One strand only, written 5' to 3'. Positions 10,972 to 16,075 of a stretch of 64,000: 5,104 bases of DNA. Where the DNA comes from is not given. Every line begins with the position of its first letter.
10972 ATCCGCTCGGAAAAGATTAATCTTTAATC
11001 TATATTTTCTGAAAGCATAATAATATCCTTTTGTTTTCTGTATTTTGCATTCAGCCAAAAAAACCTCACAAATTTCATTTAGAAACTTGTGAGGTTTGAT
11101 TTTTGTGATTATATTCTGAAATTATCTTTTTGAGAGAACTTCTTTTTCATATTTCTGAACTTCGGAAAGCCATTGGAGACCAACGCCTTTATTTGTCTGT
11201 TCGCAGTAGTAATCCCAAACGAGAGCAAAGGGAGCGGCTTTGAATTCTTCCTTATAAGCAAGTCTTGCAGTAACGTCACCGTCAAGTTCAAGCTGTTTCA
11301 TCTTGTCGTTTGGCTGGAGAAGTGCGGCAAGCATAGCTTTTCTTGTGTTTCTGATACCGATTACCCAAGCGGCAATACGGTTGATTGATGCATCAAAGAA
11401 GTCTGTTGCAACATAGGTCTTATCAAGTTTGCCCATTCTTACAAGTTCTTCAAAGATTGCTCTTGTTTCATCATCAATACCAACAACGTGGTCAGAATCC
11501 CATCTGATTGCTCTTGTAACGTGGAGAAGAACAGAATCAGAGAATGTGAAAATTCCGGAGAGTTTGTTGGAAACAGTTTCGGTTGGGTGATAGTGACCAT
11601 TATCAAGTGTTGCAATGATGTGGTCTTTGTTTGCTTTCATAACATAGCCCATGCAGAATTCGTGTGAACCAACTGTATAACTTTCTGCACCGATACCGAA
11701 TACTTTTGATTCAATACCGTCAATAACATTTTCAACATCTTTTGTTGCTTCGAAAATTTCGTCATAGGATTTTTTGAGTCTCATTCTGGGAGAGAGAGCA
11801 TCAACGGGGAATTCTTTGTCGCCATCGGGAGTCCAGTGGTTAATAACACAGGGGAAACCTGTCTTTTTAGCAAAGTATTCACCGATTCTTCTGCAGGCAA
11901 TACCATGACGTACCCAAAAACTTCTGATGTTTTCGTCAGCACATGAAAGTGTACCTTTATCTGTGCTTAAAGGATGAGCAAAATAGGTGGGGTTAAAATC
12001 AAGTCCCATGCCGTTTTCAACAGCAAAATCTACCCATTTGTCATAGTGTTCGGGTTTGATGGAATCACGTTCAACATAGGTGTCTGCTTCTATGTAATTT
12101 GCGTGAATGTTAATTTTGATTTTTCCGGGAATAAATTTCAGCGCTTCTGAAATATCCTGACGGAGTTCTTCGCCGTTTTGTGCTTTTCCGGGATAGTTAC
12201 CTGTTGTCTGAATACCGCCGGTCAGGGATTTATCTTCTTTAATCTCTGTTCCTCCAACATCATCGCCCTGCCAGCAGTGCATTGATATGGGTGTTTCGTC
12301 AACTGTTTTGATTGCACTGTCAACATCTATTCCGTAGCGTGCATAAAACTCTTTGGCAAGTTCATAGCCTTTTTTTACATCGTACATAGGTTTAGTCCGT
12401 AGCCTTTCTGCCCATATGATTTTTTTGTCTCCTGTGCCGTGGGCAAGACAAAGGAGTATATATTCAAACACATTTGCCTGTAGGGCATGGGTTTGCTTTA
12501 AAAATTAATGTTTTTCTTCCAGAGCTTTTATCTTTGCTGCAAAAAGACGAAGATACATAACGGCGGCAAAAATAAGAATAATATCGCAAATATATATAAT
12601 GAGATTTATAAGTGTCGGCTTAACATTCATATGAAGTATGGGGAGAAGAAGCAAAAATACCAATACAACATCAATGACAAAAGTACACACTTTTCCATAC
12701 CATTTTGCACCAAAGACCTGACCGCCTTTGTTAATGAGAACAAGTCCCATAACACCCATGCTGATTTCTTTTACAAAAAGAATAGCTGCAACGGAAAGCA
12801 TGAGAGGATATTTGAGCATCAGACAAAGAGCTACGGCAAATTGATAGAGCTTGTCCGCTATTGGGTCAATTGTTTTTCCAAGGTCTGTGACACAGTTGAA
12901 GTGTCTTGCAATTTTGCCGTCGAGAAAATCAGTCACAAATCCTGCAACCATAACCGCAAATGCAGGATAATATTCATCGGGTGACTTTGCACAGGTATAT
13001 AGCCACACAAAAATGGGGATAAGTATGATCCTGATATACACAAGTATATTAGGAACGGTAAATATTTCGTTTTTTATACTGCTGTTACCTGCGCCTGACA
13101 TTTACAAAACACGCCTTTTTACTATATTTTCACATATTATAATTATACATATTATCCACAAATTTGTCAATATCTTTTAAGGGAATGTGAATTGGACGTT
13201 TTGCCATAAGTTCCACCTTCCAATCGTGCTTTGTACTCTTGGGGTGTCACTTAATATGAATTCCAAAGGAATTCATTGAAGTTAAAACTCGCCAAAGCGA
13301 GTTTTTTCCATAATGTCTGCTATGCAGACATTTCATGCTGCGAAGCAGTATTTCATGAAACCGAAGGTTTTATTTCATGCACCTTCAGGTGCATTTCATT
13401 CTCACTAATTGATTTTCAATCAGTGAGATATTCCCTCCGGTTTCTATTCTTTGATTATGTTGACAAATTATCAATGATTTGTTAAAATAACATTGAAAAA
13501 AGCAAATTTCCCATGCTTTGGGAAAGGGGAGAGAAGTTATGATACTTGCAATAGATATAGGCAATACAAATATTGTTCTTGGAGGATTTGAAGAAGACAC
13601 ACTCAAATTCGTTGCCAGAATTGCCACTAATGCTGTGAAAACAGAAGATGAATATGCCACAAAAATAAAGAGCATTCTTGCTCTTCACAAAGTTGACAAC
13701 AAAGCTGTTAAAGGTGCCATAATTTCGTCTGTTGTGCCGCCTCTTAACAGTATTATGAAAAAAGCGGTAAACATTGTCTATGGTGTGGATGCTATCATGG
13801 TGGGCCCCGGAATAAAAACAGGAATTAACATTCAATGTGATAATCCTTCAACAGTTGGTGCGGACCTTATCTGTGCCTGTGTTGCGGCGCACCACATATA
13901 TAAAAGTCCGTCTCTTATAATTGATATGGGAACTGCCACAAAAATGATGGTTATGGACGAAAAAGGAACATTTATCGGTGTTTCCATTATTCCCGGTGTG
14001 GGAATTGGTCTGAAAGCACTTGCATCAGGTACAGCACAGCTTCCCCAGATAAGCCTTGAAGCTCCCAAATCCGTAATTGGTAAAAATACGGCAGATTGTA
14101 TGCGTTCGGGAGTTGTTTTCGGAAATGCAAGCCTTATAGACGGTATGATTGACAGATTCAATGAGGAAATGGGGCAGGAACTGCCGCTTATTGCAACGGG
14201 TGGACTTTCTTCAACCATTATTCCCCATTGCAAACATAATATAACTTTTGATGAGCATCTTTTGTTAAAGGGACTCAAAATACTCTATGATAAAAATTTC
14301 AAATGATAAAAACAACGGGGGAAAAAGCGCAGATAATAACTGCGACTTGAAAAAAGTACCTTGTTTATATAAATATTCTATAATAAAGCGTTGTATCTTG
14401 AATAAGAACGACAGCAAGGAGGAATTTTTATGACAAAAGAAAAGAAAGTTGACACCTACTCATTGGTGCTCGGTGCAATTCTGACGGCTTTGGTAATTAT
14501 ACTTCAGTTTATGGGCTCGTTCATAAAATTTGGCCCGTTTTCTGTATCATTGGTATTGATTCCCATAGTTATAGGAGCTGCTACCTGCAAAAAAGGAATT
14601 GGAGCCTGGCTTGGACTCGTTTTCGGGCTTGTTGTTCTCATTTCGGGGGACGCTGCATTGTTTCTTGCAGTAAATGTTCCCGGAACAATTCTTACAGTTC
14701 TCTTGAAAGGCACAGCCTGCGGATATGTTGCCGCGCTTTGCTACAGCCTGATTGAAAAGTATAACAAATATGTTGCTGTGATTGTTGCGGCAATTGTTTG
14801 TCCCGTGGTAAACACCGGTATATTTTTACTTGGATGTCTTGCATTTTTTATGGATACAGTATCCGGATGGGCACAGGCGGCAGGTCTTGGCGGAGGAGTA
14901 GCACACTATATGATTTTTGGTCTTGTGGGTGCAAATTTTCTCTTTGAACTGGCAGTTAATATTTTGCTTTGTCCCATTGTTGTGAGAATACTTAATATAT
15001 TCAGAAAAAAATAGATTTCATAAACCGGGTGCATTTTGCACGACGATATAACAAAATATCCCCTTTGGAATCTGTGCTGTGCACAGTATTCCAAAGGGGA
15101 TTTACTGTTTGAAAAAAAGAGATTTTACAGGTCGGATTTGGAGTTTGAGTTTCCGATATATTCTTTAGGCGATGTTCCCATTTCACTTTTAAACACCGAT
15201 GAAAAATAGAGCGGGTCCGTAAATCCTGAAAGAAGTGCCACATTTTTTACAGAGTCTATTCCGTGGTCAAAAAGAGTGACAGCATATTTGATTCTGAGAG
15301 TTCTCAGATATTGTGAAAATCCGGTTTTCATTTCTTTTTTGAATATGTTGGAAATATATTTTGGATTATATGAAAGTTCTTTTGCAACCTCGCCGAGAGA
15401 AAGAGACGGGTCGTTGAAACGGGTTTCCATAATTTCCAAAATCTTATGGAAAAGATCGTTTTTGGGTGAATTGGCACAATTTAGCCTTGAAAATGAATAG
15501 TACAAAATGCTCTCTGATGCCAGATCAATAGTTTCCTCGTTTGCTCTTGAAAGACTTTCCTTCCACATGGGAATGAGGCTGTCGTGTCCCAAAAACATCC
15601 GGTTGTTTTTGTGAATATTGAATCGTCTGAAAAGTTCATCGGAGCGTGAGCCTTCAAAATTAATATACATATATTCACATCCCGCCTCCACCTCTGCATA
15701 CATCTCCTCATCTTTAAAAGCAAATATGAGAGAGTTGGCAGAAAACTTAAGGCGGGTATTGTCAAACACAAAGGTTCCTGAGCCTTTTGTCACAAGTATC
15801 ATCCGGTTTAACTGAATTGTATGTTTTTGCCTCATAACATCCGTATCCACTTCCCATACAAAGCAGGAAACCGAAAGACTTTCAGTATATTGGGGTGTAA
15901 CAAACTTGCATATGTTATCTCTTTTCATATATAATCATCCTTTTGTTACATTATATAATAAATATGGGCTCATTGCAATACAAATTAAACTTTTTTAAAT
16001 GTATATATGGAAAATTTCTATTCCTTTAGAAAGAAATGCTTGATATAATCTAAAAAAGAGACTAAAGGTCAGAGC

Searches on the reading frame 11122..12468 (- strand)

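Call 56: search_protein_families(library=pfam, proteins=[window:11122-12468:-], max_evalue=0.001)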
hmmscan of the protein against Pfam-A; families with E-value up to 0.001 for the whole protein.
window:11122-12468:- (448 aa): 1 family
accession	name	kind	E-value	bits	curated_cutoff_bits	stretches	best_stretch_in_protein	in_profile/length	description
PF06134.17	RhaA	-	1.8e-179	597.7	22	1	30-448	2-417/417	L-rhamnose isomerase (RhaA)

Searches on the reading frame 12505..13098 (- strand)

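Call 56: search_protein_families(library=pfam, proteins=[window:12505-13098:-], max_evalue=0.001)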
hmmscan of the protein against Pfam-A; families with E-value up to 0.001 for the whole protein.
window:12505-13098:- (197 aa): 1 family
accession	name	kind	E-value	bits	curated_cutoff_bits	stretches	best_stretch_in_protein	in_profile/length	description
PF01066.26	CDP-OH_P_transf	-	4.5e-36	125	22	1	13-166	1-140/152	CDP-alcohol phosphatidyltransferase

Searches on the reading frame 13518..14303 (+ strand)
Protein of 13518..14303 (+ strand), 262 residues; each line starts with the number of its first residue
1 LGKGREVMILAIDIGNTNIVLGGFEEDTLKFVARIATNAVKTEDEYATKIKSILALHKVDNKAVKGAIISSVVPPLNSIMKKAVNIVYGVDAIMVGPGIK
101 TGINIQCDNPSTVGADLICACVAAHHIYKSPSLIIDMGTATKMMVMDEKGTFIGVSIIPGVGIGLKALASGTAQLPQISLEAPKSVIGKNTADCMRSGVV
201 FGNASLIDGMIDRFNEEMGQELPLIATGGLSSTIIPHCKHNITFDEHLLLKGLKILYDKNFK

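Call 56: search_protein_families(library=pfam, proteins=[window:13518-14303:+], max_evalue=0.001)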
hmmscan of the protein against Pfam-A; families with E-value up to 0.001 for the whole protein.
window:13518-14303:+ (262 aa): 1 family
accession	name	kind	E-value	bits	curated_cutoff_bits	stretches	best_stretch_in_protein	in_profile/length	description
PF03309.20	Pan_kinase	-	2.7e-62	210.7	24.7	1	9-213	1-205/205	Type III pantothenate kinase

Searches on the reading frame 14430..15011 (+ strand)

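Call 56: search_protein_families(library=pfam, proteins=[window:14430-15011:+], max_evalue=0.001)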
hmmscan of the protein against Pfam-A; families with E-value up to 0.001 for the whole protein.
window:14430-15011:+ (194 aa): 2 families
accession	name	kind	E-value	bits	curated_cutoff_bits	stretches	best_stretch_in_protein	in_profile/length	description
PF12822.12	ECF_trnsprt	-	5.2e-11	43.3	30.7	1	12-185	3-169/169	ECF transporter, substrate-specific component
PF09515.15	Thia_YuaJ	-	6.4e-06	26.8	25.8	1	13-186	2-170/177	Thiamine transporter protein (Thia_YuaJ)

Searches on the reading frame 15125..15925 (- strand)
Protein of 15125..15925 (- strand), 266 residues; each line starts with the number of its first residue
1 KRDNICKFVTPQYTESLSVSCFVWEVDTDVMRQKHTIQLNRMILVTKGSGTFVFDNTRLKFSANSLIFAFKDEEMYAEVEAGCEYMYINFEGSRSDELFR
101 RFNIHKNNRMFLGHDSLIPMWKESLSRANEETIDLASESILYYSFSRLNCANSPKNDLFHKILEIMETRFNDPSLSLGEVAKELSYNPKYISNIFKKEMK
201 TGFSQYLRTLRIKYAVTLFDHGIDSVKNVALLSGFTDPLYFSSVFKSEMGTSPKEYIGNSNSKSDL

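Call 56: search_protein_families(library=pfam, proteins=[window:15125-15925:-], max_evalue=0.001)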
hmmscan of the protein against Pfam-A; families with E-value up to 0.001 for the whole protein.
window:15125-15925:- (266 aa): 3 families
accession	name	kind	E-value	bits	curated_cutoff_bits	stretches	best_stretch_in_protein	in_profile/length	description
PF00165.29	HTH_AraC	-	1.1e-16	60.9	26.6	2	225-257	10-41/42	Bacterial regulatory helix-turn-helix proteins, AraC family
PF12833.13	HTH_18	-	4.2e-16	59.5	33.6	1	181-256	2-77/80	Helix-turn-helix domain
PF02311.25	AraC_binding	-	3e-07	30.7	21.1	1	20-143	5-133/135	AraC-like ligand binding domain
